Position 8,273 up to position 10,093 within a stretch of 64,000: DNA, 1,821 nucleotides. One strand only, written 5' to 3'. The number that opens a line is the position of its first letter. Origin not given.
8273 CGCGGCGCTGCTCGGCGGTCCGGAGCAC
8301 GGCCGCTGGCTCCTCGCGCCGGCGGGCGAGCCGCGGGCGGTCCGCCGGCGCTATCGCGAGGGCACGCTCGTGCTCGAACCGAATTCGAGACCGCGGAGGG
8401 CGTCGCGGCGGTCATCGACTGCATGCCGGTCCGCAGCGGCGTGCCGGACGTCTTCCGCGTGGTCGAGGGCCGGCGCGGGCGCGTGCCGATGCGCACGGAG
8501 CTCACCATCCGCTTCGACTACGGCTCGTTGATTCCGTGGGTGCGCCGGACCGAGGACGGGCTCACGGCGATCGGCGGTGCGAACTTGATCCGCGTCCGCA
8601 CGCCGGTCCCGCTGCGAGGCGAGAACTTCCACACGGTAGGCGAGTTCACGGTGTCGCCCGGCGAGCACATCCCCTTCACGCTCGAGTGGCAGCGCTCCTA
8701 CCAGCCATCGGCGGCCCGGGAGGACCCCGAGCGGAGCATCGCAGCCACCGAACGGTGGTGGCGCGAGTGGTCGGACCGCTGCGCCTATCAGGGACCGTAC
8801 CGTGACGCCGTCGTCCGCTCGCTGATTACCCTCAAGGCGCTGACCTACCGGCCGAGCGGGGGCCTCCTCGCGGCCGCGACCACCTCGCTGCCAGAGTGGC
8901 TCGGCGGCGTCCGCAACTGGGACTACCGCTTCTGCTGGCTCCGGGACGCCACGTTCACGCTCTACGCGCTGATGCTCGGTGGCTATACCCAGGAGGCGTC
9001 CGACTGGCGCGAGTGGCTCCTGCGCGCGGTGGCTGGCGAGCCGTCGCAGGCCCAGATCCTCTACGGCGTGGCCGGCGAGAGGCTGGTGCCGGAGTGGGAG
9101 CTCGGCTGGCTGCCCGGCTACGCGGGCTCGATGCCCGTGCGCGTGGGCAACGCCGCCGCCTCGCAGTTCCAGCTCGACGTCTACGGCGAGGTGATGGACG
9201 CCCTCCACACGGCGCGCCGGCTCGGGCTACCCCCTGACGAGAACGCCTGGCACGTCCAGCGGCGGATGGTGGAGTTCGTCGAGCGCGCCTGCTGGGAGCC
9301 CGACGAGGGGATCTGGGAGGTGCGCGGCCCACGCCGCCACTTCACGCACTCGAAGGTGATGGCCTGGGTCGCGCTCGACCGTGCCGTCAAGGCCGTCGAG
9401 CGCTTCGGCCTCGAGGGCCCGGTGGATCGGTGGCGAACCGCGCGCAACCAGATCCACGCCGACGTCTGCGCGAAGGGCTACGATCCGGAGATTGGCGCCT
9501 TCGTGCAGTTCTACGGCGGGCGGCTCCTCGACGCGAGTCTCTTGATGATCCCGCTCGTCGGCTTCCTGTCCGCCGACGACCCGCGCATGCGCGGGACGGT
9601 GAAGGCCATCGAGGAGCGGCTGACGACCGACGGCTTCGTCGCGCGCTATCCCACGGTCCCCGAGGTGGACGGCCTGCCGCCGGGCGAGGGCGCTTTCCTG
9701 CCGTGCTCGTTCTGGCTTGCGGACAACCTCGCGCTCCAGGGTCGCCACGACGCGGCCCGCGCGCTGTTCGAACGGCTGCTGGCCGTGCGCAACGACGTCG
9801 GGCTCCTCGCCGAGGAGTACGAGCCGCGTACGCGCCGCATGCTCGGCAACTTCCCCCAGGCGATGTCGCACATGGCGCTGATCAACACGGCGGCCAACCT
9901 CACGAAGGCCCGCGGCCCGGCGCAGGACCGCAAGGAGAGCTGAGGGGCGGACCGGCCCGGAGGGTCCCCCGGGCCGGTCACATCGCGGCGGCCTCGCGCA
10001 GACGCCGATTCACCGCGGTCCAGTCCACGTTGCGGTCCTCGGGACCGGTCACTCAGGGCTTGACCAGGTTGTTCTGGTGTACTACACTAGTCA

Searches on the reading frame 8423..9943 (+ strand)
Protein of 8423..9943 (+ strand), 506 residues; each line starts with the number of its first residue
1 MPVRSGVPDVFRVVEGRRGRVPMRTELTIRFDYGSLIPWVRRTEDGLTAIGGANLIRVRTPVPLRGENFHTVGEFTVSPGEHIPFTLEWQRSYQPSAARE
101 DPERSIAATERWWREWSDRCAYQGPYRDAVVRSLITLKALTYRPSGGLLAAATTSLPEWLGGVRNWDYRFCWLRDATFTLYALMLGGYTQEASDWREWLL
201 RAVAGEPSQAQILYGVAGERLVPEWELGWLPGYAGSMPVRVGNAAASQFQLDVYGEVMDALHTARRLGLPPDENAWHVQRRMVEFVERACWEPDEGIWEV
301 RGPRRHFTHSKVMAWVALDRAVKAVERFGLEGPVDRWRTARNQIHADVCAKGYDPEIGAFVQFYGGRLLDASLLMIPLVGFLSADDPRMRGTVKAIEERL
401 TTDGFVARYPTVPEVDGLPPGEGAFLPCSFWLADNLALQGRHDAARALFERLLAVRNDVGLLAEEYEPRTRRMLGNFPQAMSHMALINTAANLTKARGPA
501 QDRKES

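Call 43: find_encoding_contigs(protein=window:8423-9943:+, flank=10000, max_places=1)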
Protein window:8423-9943:+ (506 aa): 4 contigs read that carry it; 1 place shown.
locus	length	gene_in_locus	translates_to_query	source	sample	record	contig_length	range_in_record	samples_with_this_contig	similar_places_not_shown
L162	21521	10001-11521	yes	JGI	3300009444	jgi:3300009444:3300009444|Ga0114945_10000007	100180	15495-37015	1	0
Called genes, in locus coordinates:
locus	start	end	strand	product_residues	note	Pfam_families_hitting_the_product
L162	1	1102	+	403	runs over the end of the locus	PF13433:Peripla_BP_5 (weak), PF13458:Peripla_BP_6, PF01094:ANF_receptor, PF13433:Peripla_BP_5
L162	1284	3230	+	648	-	PF05378:Hydant_A_N, PF01968:Hydantoinase_A, PF19278:Hydant_A_C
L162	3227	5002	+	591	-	PF02538:Hydantoinase_B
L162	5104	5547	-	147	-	PF01850:PIN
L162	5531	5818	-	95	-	PF04014:MazE_antitoxin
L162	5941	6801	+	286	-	PF02653:BPD_transp_2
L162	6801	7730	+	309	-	PF02653:BPD_transp_2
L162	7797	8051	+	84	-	-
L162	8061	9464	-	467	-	PF00224:PK, PF02887:PK_C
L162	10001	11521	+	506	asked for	PF00723:Glyco_hydro_15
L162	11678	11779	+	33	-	-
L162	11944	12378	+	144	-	-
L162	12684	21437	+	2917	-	PF10091:Glycoamylase, PF06165:GH94_b-supersand, PF17167:Glyco_hydro_94, PF03633:Glyco_hydro_65C (weak)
